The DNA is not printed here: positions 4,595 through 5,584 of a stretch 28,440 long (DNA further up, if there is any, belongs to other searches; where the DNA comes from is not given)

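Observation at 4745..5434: Pseudopilin globular domain with inverted anchoring: Sec signal peptide + GspG-like core + C-terminal TM helix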

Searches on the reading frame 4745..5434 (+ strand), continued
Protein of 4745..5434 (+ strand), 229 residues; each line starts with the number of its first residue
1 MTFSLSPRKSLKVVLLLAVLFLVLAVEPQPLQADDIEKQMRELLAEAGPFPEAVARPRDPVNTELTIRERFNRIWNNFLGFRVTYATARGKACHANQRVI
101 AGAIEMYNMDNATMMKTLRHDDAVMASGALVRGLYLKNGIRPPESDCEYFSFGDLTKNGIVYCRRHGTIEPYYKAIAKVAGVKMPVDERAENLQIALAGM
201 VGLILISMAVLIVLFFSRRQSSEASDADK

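Call 86: find_homologous_proteins(query=P0013, max_evalue=0.00001)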
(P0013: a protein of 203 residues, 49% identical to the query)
Query P0013 (203 aa): 41 proteins with E <= 0.00001 among 356 candidates.
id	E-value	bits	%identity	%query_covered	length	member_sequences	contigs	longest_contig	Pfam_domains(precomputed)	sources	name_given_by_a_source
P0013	1.3e-133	461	100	100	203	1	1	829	PF07963.18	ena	-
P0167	9.7e-96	337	71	100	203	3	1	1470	PF07963.18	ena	-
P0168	3.9e-69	250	59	95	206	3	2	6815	PF07963.18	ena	-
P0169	2.2e-67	245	60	84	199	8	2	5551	PF07963.18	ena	-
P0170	6.8e-66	240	57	96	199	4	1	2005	PF07963.18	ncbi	-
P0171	9.5e-66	239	59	84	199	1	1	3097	PF07963.18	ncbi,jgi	jgi:prepilin-type N-terminal cleavage/methylation domain-containing protein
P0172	2.0e-65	238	59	94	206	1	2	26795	-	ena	-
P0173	1.2e-50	190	50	94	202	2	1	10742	PF07963.18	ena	-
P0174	1.9e-50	189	54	95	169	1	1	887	PF07963.18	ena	-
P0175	3.2e-50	189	50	94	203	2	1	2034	PF07963.18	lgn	-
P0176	1.3e-44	170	46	95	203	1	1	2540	PF07963.18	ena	-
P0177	1.5e-44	170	46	95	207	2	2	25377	-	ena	-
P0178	1.0e-40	158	52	79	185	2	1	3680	-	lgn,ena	-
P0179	6.9e-40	155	46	84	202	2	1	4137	-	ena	-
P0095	2.1e-36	144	42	86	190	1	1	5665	-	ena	-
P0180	3.8e-35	140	42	91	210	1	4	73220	PF07963.18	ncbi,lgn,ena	-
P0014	2.5e-33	134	46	79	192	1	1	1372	-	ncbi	-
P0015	3.0e-31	127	42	80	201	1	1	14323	-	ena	-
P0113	3.0e-22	97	50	59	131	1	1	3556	PF07963.18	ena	-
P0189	1.6e-16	79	45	59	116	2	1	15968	PF07963.18,PF26697.1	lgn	-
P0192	8.4e-16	76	39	68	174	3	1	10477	PF26697.1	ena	-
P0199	2.3e-11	62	45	53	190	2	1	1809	PF13240.12,PF12773.14,PF26697.1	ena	-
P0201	1.9e-8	52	35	70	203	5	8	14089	PF26697.1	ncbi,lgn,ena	-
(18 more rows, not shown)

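Call 87: find_encoding_contigs(protein=P0180, flank=7000, max_places=1)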
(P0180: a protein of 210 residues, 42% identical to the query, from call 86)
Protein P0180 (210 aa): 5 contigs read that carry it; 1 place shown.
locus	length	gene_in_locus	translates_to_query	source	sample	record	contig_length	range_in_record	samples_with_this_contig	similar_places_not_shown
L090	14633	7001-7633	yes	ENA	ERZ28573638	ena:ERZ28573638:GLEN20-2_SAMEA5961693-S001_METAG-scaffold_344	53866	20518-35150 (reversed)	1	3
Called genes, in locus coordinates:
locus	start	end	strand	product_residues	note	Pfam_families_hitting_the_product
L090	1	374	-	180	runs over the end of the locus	-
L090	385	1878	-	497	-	-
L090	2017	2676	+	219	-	PF00929:RNase_T, PF13482:RNase_H_2 (weak)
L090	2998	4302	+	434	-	PF13857:Ank_5 (faint), PF12796:Ank_2, PF13606:Ank_3 (faint), PF24521:Ank_KRIT1 (faint), PF13637:Ank_4 (weak), PF00023:Ank (weak), PF12796:Ank_2, PF13637:Ank_4 (weak)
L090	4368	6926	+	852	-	PF00270:DEAD (faint), PF04851:ResIII (faint), PF06733:DEAD_2 (faint), PF13307:Helicase_C_2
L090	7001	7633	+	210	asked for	PF07963:N_methyl (weak)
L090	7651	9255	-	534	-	PF00496:SBP_bac_5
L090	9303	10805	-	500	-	-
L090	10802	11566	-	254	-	PF00731:AIRC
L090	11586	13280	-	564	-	PF08497:Radical_SAM_N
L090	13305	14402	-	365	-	PF09992:NAGPA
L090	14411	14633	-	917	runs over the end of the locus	-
